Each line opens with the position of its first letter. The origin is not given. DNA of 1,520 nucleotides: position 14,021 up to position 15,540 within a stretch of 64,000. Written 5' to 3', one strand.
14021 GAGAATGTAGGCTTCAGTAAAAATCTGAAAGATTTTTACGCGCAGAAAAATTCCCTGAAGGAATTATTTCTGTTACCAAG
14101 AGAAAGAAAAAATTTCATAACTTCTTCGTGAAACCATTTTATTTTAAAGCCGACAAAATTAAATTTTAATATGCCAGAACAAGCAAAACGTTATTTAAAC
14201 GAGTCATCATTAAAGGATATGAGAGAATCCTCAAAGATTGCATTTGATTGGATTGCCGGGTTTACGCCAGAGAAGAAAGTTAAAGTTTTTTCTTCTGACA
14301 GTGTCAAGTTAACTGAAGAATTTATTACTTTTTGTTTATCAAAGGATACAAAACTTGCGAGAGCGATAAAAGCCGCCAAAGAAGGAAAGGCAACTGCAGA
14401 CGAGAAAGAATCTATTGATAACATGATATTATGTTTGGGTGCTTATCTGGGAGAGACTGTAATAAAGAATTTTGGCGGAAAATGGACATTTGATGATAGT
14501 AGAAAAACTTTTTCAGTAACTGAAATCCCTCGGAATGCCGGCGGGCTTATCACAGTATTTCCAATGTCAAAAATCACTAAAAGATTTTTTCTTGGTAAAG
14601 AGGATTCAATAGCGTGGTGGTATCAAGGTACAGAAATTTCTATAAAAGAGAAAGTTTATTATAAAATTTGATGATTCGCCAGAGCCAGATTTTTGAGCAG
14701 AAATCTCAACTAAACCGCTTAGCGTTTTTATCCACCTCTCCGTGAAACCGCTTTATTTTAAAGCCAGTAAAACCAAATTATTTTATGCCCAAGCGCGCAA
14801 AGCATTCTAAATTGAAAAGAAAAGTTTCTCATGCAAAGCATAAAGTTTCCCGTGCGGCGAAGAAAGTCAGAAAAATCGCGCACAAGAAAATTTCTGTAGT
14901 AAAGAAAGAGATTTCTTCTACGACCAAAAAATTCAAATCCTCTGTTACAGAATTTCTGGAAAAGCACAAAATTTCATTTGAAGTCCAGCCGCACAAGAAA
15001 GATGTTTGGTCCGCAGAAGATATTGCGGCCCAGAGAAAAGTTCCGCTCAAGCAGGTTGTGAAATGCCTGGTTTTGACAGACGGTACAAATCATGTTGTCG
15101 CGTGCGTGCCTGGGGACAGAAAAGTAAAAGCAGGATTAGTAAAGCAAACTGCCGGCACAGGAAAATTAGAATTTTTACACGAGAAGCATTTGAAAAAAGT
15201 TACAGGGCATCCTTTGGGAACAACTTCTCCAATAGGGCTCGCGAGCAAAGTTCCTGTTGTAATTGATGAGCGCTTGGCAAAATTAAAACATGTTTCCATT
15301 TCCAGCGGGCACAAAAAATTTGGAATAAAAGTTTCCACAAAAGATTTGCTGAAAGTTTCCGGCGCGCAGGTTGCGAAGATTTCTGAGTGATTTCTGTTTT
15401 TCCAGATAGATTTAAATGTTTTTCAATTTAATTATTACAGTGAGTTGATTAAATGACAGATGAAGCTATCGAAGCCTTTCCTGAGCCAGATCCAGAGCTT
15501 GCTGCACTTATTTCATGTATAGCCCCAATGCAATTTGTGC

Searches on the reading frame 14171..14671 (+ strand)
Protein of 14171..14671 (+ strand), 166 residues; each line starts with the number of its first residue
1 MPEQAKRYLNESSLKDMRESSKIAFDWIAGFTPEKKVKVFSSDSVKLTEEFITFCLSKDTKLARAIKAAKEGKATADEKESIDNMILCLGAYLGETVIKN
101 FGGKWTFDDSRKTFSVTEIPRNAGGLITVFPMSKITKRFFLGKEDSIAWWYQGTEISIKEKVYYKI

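Call 9: search_protein_families(library=pfam, proteins=[window:14171-14671:+])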
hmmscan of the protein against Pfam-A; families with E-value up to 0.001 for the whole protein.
window:14171-14671:+ (166 aa): 0 families

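Call 61: search_protein_families(library=pfam, proteins=[window:14171-14671:+], max_evalue=1)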
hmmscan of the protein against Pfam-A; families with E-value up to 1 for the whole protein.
window:14171-14671:+ (166 aa): 1 family
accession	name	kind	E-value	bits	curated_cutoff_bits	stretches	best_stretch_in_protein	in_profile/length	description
PF12713.12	DUF3806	-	0.084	13.1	21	1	80-144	18-79/86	Domain of unknown function (DUF3806)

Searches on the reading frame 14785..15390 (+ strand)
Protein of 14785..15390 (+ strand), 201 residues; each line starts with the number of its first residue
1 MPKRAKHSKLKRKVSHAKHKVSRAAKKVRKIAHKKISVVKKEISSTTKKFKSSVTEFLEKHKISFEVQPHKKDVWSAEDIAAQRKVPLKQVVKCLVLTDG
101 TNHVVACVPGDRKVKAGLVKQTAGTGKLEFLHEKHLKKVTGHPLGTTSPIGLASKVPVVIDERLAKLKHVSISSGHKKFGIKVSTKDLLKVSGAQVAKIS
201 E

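Call 9: search_protein_families(library=pfam, proteins=[window:14785-15390:+])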
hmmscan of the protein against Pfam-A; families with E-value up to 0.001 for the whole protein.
window:14785-15390:+ (201 aa): 1 family
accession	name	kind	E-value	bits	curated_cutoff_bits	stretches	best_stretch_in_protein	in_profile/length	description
PF04073.20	tRNA_edit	-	2.4e-28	99.1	25.5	1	74-190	4-122/123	Aminoacyl-tRNA editing domain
